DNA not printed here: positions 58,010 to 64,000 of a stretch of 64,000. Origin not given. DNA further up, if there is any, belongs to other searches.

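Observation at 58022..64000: Second giant polyvalent-type gene abuts the opposite (5') side of the same tRNA: probable second mobile element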

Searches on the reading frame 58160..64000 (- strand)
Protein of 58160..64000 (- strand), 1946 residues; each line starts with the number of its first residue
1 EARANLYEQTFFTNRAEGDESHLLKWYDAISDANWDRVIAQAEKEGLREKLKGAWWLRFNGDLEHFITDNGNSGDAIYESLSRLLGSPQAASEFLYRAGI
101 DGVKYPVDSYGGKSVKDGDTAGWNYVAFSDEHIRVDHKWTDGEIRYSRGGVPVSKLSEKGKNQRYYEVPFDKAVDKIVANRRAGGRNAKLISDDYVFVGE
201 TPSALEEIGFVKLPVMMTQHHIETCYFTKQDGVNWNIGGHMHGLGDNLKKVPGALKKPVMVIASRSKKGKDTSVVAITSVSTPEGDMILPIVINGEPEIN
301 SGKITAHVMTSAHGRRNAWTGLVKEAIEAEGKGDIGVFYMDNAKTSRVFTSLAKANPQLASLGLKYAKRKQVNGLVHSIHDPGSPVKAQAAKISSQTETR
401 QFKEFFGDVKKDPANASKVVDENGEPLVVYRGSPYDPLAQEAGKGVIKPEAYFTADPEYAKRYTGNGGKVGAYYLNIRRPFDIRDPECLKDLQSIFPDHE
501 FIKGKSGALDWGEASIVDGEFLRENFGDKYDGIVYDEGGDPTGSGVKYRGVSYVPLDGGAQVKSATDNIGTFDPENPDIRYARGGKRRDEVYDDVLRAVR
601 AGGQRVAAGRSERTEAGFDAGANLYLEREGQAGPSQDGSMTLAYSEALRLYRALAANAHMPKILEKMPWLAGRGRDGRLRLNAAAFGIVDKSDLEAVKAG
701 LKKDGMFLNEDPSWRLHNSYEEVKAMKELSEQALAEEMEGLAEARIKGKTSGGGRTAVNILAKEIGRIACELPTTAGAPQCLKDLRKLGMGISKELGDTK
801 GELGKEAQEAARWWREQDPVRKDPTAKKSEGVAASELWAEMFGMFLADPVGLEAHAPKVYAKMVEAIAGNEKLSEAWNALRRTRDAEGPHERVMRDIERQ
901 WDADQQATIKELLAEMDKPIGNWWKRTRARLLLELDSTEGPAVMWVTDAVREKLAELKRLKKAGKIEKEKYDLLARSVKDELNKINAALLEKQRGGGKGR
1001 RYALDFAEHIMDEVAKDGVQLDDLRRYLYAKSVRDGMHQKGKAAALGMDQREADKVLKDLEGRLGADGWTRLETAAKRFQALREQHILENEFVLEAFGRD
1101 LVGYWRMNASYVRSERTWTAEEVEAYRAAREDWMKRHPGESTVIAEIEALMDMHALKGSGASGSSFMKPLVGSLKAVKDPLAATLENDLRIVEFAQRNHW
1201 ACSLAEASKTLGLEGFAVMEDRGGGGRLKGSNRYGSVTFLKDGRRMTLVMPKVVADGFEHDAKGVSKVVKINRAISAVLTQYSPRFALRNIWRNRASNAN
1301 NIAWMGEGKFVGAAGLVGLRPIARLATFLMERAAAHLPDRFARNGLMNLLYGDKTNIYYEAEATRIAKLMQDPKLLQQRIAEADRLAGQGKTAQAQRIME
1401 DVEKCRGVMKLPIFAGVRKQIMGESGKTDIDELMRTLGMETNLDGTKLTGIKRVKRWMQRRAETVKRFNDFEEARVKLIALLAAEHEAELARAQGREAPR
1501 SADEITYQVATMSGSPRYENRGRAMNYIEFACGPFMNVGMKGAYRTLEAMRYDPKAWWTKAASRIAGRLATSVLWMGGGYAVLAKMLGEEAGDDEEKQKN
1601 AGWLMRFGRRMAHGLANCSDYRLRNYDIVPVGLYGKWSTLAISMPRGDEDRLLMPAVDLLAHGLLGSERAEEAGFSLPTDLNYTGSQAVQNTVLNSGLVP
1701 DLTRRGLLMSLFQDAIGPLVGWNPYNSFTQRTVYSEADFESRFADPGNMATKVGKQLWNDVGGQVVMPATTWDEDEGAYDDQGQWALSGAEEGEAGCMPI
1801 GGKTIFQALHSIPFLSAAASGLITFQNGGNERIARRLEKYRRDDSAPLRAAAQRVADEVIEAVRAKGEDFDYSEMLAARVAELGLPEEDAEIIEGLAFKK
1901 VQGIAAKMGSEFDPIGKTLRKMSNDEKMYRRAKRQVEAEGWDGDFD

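Call 6: search_protein_families(library=pfam, proteins=[window:58160-64000:-], max_evalue=0.01)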
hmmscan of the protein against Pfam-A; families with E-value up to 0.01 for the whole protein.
window:58160-64000:- (1946 aa): 2 families
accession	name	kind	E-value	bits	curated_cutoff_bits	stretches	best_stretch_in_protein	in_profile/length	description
PF18760.7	ART-PolyVal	-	4.9e-14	53.7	31.2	1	421-572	1-140/140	ADP-Ribosyltransferase in polyvalent proteins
PF18819.6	MuF_C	-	2.7e-09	37.5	27.6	1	246-321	15-82/103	Phage MuF-C-terminal domain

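Call 8: find_related_loci(query=window:58160-64000:-, collection=genome_contigs, flank=10000)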
Query window:58160-64000:- (1946 aa) in genome_contigs; peptide patterns used: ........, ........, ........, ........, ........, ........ (x = any residue, [..] = any of these).
37 stretches matched a pattern; 2 encode a relative of the query (tblastn E <= 1e-3); 2 distinct loci.
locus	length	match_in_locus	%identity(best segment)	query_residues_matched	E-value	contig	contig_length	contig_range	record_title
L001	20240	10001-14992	33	146-1895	0e+0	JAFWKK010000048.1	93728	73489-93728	MAG: Kiritimatiellae bacterium isolate RGIG5820 Sheep_Ileum.Co__c382181, whole genome shotgun sequence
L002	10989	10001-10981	78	163-501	1e-166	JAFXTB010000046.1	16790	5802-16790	MAG: Kiritimatiellae bacterium isolate RGIG6720 Sheep_Rumen-2__c300948, whole genome shotgun sequence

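Call 9: search_protein_families(library=phrogs, proteins=[window:58160-64000:-], max_evalue=0.001)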
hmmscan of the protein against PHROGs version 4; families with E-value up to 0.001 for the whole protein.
window:58160-64000:- (1946 aa): 2 families
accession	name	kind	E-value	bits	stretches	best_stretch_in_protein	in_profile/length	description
phrog_30335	-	unknown function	1.1e-10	40.2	1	395-482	1854-1946/2900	-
phrog_873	-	head and packaging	1.8e-05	24.2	1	65-144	1135-1209/1277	endolysin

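Call 18: find_homologous_proteins(query=window:58160-64000:-)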
Query window:58160-64000:- (1946 aa): 1246 proteins with E <= 0.001 among 8000 candidates; the best 120 are listed.
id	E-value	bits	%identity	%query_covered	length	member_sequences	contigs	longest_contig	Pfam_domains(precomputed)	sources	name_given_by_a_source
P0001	0.0e+0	4408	99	100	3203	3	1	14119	PF18760.8,PF18819.7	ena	-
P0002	0.0e+0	2792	83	73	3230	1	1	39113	PF18838.8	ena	-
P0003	0.0e+0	1596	52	69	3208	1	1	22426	-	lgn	-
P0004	0.0e+0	1472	42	100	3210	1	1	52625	PF18760.8,PF18819.7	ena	-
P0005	0.0e+0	1448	45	69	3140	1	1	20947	-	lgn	-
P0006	0.0e+0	1433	47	80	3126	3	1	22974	PF18760.8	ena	-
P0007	0.0e+0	1378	45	71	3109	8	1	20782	PF18798.7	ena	-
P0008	0.0e+0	1371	45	71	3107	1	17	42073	PF18798.7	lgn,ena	-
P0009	0.0e+0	1368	45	69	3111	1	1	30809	-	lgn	-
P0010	0.0e+0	1368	45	69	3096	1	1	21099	-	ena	-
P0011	0.0e+0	1346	45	69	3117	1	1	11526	PF18798.7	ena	-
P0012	0.0e+0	1344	45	68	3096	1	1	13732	-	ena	-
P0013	0.0e+0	1321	45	69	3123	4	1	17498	-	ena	-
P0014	0.0e+0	1316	43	75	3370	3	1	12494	-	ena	-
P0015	0.0e+0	1313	46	69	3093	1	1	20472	-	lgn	-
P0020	0.0e+0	1134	38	90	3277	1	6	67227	PF18760.8,PF18819.7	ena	-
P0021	0.0e+0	1046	38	90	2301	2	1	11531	PF18760.8,PF18819.7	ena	-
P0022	2.0e-256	873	34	94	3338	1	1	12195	PF18760.8,PF18819.7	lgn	-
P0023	7.7e-249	848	34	95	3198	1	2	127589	PF18760.8,PF18819.7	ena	-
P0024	3.9e-248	845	78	22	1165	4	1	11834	PF18760.8,PF18819.7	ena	-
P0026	1.0e-237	811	32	94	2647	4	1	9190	PF18760.8,PF18819.7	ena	-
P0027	1.1e-236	807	33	86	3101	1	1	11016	PF18760.8,PF18819.7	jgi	-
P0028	2.1e-229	783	32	67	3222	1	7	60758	PF18819.7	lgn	-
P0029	4.8e-228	779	32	90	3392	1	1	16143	PF18760.8,PF18838.8,PF18819.7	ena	-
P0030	7.6e-228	778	33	70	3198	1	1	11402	PF18760.8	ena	-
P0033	1.6e-221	757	70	25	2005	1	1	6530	PF18760.8,PF18819.7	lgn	-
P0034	1.7e-211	724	31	75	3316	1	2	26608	PF18760.8,PF18798.7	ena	-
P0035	2.3e-203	697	31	97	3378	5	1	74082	PF18760.8,PF18819.7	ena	-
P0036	6.3e-191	656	30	89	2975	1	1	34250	PF18760.8,PF18819.7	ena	-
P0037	4.2e-189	649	30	97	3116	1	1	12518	PF18760.8,PF18819.7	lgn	-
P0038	9.3e-188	645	31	73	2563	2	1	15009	PF18760.8,PF18798.7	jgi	jgi:hypothetical protein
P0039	8.0e-185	635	32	79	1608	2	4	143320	PF18760.8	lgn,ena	-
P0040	2.3e-172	594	32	74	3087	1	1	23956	PF18760.8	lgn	-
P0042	1.9e-155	538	47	33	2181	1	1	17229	PF18762.8,PF18760.8,PF18819.7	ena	-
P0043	2.5e-154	534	29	88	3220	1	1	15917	PF18760.8,PF18798.7,PF18819.7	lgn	-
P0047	9.7e-148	512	47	34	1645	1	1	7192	PF18760.8,PF18798.7,PF18838.8,PF18819.7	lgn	-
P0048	3.2e-147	511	28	87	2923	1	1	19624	PF18760.8,PF18819.7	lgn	-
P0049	4.2e-134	467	46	17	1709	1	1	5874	PF18838.8,PF18819.7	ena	-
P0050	5.6e-134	467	59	20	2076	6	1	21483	PF18760.8,PF18838.8,PF18819.7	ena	-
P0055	1.8e-121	425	26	66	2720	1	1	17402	PF18760.8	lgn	-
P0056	2.1e-117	412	50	22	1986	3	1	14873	PF18760.8,PF18819.7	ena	-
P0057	7.2e-117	410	26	68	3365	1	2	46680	PF18819.7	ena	-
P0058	1.8e-114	402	68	9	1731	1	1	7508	PF18760.8,PF18798.7,PF18763.8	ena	-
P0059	3.4e-114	401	25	72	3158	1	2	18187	PF18819.7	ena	-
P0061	7.3e-111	390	25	58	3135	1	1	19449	PF18819.7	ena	-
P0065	5.4e-95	337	70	9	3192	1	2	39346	PF18760.8,PF18857.7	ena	-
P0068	1.4e-91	326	53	10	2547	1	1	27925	PF18814.7,PF18760.8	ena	-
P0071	1.6e-87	313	53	10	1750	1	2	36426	PF18760.8,PF18798.7,PF18838.8,PF18819.7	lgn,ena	-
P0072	6.7e-85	304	32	30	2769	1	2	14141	PF18760.8,PF18819.7,PF18857.7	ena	-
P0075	5.2e-76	275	86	7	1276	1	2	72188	PF18760.8,PF18838.8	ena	-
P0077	2.8e-74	269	24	58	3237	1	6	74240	PF18760.8,PF02195.27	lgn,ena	-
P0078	1.3e-72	263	82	7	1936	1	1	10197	PF18762.8,PF18760.8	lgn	-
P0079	1.3e-62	230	56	8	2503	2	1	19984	PF18819.7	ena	-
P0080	2.1e-60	223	63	10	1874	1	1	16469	PF18760.8,PF18763.8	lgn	-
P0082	2.0e-56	210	52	8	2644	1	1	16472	PF06414.19,PF18798.7,PF18819.7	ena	-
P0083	6.5e-56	208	34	23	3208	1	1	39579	PF18814.7,PF18760.8,PF18819.7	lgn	-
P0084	6.9e-51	191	31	10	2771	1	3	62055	PF18905.6,PF18814.7,PF18760.8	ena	-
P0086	3.5e-49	186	52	8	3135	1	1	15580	PF18760.8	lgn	-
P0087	9.2e-49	184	55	7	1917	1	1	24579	PF18760.8,PF18798.7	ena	-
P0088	2.7e-45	173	30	11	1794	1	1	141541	PF18760.8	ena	-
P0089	3.5e-45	172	57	7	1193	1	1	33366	PF18760.8,PF18838.8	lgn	-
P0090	9.2e-45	171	34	10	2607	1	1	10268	PF13151.13,PF18760.8,PF01028.26,PF00293.35,PF22414.2,PF11338.14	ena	-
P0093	3.8e-44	169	60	7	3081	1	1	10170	PF04002.21,PF18760.8,PF18763.8,PF18819.7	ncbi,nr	ncbi:MAG: hypothetical protein IJ829_06720 [Kiritimatiellae bacterium]|nr:hypothetical protein [Kiri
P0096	8.7e-44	168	50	7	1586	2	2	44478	PF18760.8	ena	-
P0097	1.4e-43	167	55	7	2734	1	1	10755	PF18760.8,PF18798.7,PF18763.8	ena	-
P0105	4.6e-42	162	55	8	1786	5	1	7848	PF18760.8,PF18857.7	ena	-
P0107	1.3e-41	160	51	10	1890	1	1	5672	PF06414.19,PF18763.8,PF18819.7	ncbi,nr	ncbi:MAG: zeta toxin family protein, partial [Kiritimatiellae bacterium]|nr:zeta toxin family protei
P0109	1.7e-41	160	54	7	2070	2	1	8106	PF04002.21,PF18760.8,PF18798.7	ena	-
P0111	3.3e-41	159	50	8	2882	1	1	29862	PF18760.8,PF18798.7,PF18857.7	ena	-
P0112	3.6e-41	159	58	7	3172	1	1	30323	PF06414.19,PF18762.8,PF18760.8,PF18798.7,PF18857.7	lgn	-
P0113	4.9e-41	159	49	7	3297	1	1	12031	PF18760.8,PF18857.7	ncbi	-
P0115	6.6e-41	158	33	22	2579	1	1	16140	PF18760.8,PF18819.7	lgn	-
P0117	1.5e-40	157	56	8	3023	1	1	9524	PF18814.7,PF18819.7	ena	-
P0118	1.7e-40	157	54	8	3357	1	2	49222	PF18760.8,PF18857.7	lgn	-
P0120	2.1e-40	156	59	7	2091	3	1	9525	PF18819.7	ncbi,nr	ncbi:MAG: hypothetical protein IKJ37_10415 [Kiritimatiellae bacterium]|nr:hypothetical protein [Kiri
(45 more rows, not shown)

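Call 19: find_encoding_contigs(protein=P0001, flank=10000, max_places=4)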
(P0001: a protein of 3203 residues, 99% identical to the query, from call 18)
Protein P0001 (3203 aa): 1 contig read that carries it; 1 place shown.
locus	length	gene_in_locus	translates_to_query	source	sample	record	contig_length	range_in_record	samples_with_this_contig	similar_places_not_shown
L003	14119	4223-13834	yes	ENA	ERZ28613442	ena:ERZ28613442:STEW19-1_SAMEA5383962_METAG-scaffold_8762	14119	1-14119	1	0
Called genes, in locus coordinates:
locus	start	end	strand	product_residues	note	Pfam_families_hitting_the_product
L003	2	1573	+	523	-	?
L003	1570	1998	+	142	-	-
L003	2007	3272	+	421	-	-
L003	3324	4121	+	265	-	-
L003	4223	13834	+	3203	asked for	PF18819:MuF_C, PF18760:ART-PolyVal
